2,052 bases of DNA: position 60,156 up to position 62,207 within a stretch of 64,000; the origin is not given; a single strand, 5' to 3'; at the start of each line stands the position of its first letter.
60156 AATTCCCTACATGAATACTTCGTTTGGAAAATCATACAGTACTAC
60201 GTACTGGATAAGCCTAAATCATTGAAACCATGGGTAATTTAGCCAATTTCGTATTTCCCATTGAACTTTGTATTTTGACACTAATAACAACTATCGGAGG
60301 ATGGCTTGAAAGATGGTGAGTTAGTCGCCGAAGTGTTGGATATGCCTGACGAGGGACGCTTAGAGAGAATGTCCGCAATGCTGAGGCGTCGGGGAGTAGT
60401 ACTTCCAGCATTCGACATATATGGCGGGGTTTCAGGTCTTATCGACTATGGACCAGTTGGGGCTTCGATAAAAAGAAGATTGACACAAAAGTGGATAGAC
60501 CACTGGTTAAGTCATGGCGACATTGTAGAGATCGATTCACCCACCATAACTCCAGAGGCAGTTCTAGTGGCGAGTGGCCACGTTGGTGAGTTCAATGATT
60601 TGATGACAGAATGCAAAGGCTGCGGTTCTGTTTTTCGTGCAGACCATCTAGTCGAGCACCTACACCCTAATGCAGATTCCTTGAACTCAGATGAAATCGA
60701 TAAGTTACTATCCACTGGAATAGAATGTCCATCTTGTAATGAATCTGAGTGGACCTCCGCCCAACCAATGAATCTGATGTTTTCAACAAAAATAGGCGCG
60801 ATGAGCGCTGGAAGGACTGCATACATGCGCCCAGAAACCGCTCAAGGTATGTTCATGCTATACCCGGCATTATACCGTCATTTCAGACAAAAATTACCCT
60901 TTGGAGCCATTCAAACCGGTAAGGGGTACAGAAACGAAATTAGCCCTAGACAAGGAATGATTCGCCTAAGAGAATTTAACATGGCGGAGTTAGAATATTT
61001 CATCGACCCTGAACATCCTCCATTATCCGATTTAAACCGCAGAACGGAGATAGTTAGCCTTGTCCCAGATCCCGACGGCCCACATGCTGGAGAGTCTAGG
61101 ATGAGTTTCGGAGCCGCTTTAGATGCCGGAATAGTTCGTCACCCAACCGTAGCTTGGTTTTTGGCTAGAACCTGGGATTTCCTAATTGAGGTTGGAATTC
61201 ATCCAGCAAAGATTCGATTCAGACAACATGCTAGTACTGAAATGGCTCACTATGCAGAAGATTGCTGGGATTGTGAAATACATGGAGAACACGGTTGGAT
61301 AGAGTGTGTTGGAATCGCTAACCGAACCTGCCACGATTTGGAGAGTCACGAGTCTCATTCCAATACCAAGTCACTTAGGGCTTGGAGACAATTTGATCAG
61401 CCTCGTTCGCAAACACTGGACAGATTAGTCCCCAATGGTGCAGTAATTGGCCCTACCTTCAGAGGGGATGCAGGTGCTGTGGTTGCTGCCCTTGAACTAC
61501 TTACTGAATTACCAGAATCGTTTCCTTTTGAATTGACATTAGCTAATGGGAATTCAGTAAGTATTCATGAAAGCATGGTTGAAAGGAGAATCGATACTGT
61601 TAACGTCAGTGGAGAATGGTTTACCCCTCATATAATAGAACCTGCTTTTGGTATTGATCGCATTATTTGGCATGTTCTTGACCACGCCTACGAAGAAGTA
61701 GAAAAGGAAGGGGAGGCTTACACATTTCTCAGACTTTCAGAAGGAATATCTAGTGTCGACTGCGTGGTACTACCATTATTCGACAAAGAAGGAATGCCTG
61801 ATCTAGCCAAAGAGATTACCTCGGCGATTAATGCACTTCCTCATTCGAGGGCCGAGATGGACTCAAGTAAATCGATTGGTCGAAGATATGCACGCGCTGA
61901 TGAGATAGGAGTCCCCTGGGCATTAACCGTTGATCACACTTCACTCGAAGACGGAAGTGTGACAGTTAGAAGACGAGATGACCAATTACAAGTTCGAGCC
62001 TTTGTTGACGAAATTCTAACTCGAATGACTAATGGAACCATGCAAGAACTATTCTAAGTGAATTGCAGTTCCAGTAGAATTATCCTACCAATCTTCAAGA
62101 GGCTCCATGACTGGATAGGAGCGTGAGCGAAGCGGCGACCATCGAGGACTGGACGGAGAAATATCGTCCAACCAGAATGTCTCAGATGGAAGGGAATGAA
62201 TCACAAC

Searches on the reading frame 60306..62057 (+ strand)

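Call 56: search_protein_families(library=pfam, proteins=[window:60306-62057:+])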
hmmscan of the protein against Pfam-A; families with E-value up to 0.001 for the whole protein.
window:60306-62057:+ (583 aa): 2 families
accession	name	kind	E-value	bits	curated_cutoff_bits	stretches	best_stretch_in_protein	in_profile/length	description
PF03129.25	HGTP_anticodon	-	6.5e-16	58.7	21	1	485-573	1-90/94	Anticodon binding domain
PF00587.30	tRNA-synt_2b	-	2.3e-08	34.7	29.3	1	170-236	9-74/179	tRNA synthetase class II core domain (G, H, P, S and T)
